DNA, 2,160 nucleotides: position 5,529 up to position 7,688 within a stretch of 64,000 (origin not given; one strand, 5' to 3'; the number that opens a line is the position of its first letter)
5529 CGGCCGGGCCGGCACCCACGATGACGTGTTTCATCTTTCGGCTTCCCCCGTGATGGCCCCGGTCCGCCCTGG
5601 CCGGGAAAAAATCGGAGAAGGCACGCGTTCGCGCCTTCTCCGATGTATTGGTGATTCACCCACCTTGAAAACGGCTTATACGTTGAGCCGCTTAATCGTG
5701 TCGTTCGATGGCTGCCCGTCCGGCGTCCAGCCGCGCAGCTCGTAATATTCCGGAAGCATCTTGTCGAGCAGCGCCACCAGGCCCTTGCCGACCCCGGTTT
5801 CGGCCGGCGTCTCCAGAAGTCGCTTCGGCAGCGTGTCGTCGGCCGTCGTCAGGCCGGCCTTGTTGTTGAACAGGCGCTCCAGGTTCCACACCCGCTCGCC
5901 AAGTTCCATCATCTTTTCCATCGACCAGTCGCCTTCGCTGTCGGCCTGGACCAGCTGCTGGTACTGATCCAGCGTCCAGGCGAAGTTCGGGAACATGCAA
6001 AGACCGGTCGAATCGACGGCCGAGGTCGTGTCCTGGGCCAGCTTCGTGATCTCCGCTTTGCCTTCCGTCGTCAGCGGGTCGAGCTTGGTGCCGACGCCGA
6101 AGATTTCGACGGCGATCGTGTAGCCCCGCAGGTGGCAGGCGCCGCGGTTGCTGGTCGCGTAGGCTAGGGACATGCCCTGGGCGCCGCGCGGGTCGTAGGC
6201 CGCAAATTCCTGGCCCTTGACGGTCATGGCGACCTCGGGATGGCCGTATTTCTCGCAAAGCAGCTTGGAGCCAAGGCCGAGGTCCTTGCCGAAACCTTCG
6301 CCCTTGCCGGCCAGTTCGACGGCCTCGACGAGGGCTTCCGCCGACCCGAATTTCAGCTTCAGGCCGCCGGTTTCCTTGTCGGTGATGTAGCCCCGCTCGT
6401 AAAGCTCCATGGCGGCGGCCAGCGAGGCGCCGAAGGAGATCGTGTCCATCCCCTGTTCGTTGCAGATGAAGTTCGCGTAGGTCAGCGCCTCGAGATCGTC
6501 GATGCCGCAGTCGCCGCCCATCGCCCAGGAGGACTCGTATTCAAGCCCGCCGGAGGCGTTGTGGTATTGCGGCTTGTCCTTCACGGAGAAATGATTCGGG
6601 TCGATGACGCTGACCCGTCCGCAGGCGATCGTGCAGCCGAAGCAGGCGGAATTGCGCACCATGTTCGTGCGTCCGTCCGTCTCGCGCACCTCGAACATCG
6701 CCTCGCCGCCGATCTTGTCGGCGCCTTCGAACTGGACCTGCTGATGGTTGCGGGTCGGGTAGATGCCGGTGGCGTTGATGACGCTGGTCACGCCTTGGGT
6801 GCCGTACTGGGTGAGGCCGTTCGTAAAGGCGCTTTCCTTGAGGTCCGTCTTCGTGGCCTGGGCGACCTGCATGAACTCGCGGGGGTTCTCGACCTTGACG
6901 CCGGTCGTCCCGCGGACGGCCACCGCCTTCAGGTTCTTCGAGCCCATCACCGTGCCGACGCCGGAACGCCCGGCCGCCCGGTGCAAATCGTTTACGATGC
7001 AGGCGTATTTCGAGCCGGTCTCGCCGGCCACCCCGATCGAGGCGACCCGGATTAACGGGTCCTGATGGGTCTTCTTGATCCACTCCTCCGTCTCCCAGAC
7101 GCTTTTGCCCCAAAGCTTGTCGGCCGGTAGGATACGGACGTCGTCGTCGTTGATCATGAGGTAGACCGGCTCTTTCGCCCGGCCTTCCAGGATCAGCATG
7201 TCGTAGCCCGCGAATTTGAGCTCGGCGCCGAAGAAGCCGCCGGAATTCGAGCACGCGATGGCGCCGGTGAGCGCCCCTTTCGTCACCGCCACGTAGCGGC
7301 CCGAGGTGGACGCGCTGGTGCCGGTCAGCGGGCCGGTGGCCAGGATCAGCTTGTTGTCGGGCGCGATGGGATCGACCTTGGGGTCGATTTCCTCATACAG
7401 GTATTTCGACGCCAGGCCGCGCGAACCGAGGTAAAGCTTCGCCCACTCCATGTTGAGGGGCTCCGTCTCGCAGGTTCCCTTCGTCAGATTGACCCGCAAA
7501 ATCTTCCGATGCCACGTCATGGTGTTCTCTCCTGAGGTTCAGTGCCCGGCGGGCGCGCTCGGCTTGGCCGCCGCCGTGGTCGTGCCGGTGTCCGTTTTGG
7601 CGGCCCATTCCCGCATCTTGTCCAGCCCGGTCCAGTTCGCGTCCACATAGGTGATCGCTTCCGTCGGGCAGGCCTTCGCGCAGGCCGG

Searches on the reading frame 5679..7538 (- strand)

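Call 27: search_protein_families(library=pfam, proteins=[window:5679-7538:-], max_evalue=0.001)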
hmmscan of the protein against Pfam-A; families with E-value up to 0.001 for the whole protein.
window:5679-7538:- (620 aa): 2 families
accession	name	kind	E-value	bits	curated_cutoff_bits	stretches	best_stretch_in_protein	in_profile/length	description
PF01314.23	AFOR_C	-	2e-136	455.6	27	1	226-619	3-384/385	Aldehyde ferredoxin oxidoreductase, domains 2 & 3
PF02730.20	AFOR_N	-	2.9e-81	272.4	29.8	1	12-211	2-199/199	Aldehyde ferredoxin oxidoreductase, N-terminal domain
